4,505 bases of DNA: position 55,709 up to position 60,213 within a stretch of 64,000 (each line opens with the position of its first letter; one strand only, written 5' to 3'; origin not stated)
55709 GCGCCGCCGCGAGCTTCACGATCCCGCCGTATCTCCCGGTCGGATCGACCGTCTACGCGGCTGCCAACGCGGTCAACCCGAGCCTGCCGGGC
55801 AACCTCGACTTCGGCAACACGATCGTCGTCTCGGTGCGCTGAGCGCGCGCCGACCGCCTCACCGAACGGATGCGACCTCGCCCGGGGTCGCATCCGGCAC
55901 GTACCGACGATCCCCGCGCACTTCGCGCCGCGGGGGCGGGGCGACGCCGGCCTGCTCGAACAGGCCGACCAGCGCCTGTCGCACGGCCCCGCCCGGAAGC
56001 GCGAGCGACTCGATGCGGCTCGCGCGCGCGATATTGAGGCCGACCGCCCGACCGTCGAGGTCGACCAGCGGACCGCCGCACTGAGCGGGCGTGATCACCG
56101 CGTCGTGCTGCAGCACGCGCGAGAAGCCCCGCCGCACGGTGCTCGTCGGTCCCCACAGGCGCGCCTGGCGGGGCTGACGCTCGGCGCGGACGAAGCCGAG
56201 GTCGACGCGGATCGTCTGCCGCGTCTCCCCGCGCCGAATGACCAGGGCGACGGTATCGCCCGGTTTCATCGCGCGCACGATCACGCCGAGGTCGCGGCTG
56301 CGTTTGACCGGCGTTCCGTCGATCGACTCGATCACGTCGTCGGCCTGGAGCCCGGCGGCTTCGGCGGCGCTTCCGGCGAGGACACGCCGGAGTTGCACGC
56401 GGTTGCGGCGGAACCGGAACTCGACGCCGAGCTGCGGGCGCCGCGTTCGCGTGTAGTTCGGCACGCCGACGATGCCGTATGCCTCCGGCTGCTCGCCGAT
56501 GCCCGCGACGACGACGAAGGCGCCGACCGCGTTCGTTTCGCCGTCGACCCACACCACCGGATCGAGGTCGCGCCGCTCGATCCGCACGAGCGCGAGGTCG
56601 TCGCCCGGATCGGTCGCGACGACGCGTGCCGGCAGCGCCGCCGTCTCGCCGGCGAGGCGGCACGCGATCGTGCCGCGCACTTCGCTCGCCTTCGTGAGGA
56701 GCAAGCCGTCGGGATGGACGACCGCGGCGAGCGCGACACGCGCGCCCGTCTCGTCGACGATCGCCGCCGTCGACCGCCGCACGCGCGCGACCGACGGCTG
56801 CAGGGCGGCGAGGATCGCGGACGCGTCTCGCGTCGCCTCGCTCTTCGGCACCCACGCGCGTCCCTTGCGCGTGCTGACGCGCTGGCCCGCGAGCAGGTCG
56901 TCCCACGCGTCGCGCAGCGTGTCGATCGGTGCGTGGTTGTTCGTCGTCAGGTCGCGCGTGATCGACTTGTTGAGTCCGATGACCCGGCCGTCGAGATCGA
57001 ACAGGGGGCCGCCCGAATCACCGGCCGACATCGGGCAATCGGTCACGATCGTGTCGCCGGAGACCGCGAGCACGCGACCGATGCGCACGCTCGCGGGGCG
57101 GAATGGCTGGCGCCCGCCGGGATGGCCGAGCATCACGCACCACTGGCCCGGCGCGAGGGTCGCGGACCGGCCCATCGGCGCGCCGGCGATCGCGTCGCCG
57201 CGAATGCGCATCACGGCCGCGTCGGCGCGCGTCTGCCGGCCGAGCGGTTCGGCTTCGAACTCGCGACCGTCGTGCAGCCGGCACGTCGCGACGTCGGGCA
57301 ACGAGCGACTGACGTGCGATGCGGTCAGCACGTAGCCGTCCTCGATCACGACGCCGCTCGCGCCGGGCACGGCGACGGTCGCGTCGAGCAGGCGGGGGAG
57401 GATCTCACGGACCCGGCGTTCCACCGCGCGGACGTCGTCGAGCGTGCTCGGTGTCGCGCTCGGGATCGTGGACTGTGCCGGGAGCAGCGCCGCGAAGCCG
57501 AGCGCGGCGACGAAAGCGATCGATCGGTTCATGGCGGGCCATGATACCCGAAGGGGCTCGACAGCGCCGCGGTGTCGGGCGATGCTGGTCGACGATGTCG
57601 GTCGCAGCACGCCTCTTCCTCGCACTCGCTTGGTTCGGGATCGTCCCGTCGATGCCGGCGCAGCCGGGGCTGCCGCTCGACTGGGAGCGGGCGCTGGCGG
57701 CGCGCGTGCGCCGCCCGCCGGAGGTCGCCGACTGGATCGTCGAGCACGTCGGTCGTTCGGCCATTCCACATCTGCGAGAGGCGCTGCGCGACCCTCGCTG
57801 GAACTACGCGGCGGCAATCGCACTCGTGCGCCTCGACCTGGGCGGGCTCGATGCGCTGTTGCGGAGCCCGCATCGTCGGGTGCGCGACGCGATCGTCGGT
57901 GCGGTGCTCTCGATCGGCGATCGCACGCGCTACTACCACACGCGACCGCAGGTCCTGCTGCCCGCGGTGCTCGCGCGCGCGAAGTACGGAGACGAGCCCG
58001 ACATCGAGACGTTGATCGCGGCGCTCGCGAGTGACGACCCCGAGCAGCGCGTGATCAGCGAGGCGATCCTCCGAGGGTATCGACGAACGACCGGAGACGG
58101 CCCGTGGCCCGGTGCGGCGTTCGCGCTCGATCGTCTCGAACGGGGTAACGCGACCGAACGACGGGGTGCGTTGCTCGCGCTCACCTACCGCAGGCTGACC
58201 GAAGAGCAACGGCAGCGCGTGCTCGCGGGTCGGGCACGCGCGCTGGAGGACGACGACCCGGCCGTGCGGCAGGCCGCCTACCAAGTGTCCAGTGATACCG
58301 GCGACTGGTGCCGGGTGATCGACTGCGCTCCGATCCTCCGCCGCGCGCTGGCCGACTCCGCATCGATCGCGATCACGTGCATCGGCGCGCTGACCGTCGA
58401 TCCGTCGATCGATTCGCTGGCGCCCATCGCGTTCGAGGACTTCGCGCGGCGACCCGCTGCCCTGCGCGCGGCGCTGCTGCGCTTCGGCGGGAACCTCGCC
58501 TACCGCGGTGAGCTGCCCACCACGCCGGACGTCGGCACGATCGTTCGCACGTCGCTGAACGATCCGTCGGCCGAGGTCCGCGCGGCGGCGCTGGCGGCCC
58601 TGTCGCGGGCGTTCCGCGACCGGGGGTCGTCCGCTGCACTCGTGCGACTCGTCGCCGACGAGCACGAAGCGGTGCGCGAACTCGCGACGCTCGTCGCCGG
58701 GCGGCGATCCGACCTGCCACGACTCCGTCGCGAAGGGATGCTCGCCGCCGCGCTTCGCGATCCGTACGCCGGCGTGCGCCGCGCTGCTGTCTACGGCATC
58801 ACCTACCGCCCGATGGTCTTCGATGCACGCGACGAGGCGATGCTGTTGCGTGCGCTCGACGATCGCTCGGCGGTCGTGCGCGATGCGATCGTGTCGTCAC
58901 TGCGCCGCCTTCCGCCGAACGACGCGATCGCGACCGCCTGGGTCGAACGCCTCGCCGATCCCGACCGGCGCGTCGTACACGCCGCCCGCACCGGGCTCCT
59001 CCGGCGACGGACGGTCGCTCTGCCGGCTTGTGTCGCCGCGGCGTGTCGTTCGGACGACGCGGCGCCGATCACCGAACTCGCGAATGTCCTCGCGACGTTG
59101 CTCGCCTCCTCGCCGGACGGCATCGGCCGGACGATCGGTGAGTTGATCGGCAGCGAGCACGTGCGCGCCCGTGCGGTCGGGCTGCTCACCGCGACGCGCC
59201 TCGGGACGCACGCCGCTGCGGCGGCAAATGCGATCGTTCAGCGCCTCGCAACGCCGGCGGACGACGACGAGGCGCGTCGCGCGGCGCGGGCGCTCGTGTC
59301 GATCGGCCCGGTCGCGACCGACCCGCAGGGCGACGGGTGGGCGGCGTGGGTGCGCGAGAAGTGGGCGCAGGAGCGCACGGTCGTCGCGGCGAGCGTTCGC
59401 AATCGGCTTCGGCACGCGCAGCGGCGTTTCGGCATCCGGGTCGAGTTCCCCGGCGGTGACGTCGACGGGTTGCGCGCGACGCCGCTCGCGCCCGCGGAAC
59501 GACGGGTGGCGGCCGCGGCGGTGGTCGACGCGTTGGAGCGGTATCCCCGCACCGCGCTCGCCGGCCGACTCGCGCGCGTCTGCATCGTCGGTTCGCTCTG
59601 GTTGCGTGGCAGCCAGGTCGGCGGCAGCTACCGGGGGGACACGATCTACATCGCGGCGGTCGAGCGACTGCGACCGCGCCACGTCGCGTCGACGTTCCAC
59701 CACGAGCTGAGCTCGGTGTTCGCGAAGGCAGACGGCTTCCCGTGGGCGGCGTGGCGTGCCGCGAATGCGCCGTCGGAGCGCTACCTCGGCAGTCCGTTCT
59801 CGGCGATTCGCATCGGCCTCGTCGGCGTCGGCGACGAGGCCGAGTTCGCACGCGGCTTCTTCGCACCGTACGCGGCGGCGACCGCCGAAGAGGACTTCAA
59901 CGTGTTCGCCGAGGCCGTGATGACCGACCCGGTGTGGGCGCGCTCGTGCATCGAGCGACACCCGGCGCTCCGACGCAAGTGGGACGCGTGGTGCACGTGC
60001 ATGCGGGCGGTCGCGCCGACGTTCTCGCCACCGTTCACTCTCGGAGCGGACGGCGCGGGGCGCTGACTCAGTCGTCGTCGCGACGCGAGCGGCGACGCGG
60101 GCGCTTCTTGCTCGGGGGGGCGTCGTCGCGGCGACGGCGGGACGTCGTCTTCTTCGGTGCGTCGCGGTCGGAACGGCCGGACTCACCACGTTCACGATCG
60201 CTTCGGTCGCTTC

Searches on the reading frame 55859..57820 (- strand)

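Call 59: search_protein_families(library=pfam, proteins=[window:55859-57820:-], max_evalue=0.001)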
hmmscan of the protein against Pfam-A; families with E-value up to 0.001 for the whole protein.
window:55859-57820:- (653 aa): 5 families
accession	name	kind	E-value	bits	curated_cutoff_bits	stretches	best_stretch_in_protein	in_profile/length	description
PF13365.12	Trypsin_2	-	1.1e-38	133.6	27.6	3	154-283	1-144/144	Trypsin-like peptidase domain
PF13180.12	PDZ_2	-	4.8e-14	52.8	27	1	462-541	1-80/80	PDZ domain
PF17820.7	PDZ_6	-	2e-09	37.5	27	1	479-530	4-54/54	PDZ domain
PF00089.32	Trypsin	-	4.3e-08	33.7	20.6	1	154-287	27-198/220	Trypsin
PF00595.29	PDZ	-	1.2e-07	32.4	23.2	1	473-529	25-81/81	PDZ domain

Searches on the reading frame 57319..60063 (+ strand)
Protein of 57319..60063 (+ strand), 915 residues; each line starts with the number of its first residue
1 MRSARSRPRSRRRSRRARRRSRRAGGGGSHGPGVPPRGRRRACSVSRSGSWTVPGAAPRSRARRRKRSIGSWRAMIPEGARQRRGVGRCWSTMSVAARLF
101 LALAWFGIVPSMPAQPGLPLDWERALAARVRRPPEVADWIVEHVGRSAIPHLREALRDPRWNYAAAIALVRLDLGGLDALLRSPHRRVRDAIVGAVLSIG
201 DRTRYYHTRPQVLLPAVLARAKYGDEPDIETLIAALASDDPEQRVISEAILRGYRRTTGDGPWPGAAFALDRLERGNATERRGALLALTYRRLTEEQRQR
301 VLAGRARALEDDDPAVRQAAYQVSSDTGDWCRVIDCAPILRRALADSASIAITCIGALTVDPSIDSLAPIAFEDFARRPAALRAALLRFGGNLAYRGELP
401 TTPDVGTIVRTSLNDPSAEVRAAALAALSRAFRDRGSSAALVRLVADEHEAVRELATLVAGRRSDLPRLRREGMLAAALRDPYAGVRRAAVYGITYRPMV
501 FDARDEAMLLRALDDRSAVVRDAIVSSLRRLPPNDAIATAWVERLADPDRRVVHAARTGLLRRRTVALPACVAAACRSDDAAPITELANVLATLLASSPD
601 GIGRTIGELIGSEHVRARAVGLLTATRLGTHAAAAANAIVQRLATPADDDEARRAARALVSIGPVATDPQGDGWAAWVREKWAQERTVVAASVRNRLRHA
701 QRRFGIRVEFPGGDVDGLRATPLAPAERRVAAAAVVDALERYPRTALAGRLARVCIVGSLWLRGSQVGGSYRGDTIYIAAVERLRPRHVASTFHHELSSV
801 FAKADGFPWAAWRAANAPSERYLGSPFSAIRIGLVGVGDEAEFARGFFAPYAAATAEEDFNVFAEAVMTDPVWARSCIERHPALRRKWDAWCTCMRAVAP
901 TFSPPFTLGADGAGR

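Call 59: search_protein_families(library=pfam, proteins=[window:57319-60063:+], max_evalue=0.001)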
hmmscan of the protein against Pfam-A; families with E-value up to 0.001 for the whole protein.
window:57319-60063:+ (915 aa): 3 families
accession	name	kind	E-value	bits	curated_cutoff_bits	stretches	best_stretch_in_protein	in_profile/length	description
PF13646.12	HEAT_2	-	1.1e-12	48.5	27.7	1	413-493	8-86/88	HEAT repeats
PF02985.28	HEAT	-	1e-11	44.4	23.5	0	409-429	5-25/31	HEAT repeat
PF12717.13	Cnd1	-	0.00016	22.2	26.4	0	475-531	26-85/162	non-SMC mitotic condensation complex subunit 1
